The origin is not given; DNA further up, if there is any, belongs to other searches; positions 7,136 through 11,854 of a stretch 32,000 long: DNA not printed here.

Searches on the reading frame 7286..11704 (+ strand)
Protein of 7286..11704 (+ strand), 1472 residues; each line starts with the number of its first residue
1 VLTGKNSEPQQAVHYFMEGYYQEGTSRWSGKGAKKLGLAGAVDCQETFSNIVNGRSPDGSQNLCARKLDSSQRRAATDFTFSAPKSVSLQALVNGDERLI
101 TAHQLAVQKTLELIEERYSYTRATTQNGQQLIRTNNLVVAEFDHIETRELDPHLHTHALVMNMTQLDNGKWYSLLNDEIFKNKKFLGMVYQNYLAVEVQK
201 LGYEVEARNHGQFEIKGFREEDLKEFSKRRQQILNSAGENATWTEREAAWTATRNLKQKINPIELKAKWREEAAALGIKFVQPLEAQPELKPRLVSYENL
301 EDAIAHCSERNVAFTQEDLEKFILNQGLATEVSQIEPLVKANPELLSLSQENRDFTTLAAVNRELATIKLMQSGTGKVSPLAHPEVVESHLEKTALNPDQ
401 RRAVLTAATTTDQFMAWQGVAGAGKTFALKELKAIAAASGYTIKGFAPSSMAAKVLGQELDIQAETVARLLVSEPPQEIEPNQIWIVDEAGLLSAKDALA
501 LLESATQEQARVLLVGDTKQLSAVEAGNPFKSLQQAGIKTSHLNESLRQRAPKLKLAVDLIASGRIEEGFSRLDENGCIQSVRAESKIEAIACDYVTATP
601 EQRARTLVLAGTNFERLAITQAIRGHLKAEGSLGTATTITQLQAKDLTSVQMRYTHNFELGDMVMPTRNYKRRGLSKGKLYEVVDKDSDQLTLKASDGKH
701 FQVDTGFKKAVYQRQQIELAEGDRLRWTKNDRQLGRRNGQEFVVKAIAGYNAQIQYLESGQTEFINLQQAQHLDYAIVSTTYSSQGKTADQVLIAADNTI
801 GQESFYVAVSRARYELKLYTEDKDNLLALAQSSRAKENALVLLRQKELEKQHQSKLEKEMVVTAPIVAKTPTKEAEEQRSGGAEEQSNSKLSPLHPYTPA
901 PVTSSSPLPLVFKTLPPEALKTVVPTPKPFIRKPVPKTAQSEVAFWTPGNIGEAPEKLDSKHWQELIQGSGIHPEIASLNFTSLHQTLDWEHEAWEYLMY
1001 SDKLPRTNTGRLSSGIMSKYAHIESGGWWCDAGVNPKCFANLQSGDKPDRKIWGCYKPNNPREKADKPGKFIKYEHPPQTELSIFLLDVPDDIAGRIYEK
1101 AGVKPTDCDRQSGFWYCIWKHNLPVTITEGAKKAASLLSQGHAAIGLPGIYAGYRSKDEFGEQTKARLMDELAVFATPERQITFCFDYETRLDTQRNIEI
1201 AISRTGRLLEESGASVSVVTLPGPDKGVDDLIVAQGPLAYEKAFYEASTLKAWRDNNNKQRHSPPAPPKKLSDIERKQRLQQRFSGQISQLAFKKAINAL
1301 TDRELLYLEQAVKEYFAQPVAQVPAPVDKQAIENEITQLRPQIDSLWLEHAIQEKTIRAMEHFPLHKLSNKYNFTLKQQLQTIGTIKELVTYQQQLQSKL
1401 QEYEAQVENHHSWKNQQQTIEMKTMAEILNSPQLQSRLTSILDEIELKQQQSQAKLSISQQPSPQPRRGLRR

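Call 5: search_protein_families(library=pfam, max_evalue=0.1, proteins=[window:7286-11704:+])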
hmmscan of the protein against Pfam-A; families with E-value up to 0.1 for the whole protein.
window:7286-11704:+ (1472 aa): 11 families
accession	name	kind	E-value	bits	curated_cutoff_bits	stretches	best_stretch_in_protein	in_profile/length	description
PF08751.17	TrwC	-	8e-86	288.6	25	1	11-275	3-285/286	TrwC relaxase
PF13604.12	AAA_30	-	1.3e-57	195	27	1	396-582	2-189/191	AAA domain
PF12965.13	DUF3854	-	1.9e-43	147.9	23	1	1114-1237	1-128/130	Domain of unknown function (DUF3854)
PF22232.2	TraI_hel_assoc_N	-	6.2e-24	85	27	1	419-516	1-99/99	TraI helicase-associated ssDNA bd, N-terminal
PF13245.12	AAA_19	-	1.4e-12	48.3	25.1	1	400-523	1-131/134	AAA domain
PF01443.25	Viral_helicase1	-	4.2e-11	43.5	21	2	418-525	4-101/228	Viral superfamily 1 RNA helicase core domain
PF13538.12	UvrD_C_2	-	0.01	16.2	27.4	1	776-817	2-50/52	UvrD-like helicase C-terminal domain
PF13401.12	AAA_22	-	0.041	14.6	27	0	411-518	4-124/130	AAA domain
PF18335.7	SH3_13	-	0.079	13.2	41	0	652-680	19-48/65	ATP-dependent RecD-like DNA helicase SH3 domain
PF13191.12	AAA_16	-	0.087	13.8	32.6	0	419-515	31-137/167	AAA ATPase domain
PF13086.12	AAA_11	-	0.093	12.9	27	1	483-524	215-253/257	AAA domain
